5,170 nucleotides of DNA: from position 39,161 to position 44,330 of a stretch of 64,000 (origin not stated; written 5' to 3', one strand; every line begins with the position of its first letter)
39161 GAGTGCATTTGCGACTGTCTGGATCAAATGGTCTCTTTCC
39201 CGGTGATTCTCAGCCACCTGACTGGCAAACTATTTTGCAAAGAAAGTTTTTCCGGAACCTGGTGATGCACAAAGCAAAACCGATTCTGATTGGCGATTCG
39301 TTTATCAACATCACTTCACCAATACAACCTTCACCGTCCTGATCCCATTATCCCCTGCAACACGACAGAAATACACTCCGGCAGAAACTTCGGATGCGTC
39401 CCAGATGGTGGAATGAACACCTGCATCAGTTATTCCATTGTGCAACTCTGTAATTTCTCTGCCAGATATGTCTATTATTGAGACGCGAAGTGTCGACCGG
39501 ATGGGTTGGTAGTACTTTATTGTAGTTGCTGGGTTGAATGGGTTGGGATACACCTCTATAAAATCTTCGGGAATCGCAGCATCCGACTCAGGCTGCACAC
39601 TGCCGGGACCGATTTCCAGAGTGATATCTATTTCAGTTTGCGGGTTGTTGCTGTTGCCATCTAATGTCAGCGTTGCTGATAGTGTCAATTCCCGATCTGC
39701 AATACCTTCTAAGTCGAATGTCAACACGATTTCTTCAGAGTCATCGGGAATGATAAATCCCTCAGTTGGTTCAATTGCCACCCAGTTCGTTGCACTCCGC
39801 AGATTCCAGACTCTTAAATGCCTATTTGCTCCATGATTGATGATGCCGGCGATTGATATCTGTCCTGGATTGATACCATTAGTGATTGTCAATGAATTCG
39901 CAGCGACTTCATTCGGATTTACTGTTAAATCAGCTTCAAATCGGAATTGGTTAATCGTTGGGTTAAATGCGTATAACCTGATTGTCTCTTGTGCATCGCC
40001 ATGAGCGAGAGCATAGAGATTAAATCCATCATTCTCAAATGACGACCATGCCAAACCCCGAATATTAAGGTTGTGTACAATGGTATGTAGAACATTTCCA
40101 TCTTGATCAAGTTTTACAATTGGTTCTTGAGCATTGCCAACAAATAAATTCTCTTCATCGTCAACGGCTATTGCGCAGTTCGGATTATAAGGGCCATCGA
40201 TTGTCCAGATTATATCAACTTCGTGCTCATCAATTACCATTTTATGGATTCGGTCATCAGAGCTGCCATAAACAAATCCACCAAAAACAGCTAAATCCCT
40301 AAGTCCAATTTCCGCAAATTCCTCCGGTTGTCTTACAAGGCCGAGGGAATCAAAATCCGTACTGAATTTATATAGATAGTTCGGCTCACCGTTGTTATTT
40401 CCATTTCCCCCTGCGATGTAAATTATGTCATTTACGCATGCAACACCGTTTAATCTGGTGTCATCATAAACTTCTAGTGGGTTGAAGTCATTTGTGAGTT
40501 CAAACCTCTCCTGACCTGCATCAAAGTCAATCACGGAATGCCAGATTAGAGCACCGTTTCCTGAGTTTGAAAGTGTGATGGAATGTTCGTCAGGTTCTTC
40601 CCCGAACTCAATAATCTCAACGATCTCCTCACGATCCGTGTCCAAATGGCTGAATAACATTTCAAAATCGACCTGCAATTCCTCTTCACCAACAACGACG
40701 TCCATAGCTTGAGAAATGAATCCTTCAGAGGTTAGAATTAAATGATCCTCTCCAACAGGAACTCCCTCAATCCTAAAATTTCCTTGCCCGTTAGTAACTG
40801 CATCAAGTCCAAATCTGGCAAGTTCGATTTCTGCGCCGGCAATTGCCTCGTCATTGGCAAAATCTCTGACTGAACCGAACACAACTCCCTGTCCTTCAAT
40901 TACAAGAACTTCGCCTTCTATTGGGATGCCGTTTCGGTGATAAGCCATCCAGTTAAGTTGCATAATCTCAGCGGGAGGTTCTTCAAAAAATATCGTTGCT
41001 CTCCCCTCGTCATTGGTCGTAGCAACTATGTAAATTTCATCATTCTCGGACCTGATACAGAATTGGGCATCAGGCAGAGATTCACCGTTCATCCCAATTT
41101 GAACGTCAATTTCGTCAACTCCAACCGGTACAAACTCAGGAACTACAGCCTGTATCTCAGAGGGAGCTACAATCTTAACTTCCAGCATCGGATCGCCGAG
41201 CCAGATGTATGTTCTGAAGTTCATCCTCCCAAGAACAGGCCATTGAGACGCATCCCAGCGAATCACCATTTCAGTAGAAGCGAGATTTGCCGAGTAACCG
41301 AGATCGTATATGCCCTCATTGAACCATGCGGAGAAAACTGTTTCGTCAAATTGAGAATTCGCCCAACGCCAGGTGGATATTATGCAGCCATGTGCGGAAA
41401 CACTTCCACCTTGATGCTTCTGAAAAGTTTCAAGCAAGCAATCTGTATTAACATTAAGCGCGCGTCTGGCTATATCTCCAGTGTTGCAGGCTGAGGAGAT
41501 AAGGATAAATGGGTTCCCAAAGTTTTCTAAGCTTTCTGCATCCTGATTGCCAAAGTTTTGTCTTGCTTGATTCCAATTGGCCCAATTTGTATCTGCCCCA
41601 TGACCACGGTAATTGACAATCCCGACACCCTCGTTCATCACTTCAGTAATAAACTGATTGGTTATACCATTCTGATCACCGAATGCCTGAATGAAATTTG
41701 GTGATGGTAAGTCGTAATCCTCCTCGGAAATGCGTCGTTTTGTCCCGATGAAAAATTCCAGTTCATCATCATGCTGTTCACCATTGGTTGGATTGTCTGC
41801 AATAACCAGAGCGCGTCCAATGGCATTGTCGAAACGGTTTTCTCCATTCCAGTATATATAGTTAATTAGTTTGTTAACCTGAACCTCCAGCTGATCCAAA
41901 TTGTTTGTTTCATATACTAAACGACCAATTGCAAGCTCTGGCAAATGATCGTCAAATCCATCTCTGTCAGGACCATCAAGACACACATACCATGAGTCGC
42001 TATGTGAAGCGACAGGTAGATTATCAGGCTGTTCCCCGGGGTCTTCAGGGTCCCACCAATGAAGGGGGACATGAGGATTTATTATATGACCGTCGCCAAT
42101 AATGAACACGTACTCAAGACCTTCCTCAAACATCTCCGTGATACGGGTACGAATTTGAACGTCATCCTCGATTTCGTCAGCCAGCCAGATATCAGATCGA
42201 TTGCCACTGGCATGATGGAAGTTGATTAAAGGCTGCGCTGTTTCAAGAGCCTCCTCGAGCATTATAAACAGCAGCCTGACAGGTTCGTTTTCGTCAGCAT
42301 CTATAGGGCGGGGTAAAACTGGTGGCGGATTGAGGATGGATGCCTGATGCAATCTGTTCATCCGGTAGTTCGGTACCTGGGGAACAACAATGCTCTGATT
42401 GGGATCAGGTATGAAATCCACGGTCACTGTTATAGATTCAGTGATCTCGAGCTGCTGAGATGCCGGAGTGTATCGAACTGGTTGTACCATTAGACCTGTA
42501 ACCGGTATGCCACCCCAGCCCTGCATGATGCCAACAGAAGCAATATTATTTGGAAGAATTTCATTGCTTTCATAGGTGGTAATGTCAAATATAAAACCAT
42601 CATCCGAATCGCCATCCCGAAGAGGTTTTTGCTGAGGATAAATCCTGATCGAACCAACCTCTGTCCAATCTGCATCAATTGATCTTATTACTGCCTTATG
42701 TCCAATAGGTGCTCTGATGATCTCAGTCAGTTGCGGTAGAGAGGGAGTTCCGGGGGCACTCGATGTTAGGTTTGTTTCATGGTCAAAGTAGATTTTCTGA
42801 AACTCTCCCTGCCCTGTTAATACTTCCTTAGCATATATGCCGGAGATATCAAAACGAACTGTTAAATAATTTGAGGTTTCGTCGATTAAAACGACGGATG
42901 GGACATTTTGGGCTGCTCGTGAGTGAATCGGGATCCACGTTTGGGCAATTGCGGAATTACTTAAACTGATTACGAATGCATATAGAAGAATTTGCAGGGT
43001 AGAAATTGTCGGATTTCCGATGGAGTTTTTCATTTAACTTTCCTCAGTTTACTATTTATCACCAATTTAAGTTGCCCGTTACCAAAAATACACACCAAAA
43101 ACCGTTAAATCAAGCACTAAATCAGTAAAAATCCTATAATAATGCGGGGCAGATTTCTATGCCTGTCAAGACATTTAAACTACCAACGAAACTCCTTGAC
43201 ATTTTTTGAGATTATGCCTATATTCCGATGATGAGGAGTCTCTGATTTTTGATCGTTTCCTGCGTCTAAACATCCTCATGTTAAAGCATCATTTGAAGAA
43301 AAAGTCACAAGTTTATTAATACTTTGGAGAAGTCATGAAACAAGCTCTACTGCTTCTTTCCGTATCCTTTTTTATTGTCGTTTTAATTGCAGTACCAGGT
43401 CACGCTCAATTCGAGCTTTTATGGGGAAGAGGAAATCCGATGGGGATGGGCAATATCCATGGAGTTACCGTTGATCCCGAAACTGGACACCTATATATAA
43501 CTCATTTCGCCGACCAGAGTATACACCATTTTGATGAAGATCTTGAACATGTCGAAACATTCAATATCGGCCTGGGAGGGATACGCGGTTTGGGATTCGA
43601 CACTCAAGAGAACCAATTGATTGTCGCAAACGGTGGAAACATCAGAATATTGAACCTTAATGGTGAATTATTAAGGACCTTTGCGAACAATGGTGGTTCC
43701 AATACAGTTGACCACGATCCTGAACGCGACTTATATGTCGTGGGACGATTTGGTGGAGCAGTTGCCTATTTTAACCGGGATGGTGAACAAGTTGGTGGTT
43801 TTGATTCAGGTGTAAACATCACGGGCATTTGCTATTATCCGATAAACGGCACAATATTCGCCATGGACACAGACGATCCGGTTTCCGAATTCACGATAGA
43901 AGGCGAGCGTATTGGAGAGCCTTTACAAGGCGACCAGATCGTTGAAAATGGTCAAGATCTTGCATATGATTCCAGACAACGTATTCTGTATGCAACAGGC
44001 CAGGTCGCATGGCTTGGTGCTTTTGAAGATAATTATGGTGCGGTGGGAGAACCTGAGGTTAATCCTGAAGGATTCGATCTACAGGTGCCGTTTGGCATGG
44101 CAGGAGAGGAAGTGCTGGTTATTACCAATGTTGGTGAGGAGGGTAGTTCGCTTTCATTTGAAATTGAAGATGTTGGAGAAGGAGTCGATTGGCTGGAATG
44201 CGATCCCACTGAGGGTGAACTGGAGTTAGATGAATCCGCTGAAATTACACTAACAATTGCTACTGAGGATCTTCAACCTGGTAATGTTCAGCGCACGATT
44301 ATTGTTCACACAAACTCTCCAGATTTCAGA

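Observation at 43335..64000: Six-gene tandem array (plus two inverted copies at 2.1-9.7 kb) of 'variable head / constant stalk' T9SS surface proteins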

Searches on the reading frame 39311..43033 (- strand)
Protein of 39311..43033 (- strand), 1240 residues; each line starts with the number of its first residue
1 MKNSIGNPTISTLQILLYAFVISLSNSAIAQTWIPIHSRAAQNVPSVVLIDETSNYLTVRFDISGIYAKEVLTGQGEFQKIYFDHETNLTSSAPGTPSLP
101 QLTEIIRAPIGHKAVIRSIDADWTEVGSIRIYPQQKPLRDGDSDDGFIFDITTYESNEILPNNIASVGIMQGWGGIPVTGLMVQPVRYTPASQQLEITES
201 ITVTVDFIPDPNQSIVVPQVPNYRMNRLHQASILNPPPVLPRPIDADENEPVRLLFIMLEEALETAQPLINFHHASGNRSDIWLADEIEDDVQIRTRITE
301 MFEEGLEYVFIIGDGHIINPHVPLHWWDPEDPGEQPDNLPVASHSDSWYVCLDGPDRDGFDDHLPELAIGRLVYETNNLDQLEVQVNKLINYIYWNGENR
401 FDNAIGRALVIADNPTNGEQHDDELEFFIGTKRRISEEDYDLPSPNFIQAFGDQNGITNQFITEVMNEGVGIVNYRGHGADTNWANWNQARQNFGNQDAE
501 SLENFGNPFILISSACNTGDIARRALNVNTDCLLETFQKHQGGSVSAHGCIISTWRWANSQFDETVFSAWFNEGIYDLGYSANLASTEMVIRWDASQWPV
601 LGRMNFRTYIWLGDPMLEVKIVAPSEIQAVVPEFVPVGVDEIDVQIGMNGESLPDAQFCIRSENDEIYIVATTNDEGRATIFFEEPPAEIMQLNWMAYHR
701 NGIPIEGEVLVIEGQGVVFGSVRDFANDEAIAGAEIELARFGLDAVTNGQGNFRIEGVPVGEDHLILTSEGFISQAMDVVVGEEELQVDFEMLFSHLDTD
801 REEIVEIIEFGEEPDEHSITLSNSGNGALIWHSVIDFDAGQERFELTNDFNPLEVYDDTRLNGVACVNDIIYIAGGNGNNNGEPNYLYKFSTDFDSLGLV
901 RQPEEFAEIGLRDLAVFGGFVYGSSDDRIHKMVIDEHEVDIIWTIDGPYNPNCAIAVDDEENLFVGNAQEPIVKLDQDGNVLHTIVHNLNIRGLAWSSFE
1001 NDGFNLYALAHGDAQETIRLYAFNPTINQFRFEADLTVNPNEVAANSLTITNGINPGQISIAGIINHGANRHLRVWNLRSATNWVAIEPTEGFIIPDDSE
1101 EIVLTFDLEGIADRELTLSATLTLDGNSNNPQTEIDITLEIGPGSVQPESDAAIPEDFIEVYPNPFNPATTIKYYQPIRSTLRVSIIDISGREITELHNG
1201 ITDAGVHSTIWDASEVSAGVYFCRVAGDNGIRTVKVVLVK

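Call 6: search_protein_families(library=pfam, proteins=[window:39311-43033:-], max_evalue=0.001)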
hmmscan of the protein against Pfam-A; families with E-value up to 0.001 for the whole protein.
window:39311-43033:- (1240 aa): 5 families
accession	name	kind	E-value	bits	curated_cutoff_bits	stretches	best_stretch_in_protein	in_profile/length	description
PF01364.23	Peptidase_C25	-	1.5e-40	140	23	1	257-619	4-374/374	Peptidase family C25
PF08126.16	Propeptide_C25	-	5.4e-14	52.2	22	1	44-207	8-172/205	Propeptide_C25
PF13620.12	CarboxypepD_reg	-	1e-10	42.3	32.3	1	718-792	2-81/82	Carboxypeptidase regulatory-like domain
PF18962.6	Por_Secre_tail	-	5.6e-09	36.6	27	1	1161-1237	1-74/75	Secretion system C-terminal sorting domain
PF13715.12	CarbopepD_reg_2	-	5.1e-08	33.3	32.2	1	720-793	3-77/88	CarboxypepD_reg-like domain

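Call 17: search_protein_families(library=ncbifam, proteins=[window:39311-43033:-], max_evalue=0.01)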
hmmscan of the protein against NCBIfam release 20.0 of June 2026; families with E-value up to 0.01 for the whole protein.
window:39311-43033:- (1240 aa): 6 families
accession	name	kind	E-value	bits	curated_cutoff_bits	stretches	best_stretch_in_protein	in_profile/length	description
NF033707.1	T9SS_sortase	equivalog_domain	4.5e-14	51.1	420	1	345-621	475-734/1095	type IX secretion system sortase PorU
TIGR04183.1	Por_Secre_tail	domain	2.2e-10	40.4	23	1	1161-1238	1-71/72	T9SS type A sorting domain-containing protein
NF052323.1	T9SSA_dep_M6i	equivalog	2.9e-09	35.5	600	1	1149-1236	948-1036/1043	T9SS-dependent M6-like inactivated metalloprotease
NF038113.1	T9SSA_dep_M36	equivalog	3.7e-07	28.7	885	1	1154-1238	790-868/869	T9SS-dependent M36 family metallopeptidase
NF052345.1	S_layer_anammox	exception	1.2e-05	22.9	1400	1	711-795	1308-1394/1596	Kustd1514 family S-layer glycoprotein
NF052324.1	PorU_rel_Nterm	equivalog_domain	8.6e-05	20.9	450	1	455-619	609-765/879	putative type IX secretion system sortase PorU2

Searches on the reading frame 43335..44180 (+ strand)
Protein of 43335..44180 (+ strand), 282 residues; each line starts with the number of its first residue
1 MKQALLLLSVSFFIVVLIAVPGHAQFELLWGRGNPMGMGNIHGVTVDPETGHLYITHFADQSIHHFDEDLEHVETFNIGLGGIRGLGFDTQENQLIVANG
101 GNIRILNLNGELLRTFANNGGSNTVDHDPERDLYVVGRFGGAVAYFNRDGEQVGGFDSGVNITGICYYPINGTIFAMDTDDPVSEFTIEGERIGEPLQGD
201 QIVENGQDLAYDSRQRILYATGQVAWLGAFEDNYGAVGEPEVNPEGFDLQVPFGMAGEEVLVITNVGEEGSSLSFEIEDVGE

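Call 59: search_protein_families(library=pfam, proteins=[window:43335-44180:+], max_evalue=10)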
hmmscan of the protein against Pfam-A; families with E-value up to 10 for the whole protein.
window:43335-44180:+ (282 aa): 3 families
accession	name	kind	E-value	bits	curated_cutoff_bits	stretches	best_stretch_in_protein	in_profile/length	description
PF08450.18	SGL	-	0.0019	18.3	26.3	1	43-119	4-78/246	SMP-30/Gluconolactonase/LRE-like region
PF22701.2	Mala_s_1-like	-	0.05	13.8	27.5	1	50-109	98-157/195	Mal s 1 allergenic protein-like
PF23381.1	Beta-prop_IFT122_1st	-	0.1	12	28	1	130-195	249-315/350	IFT122 first beta-propeller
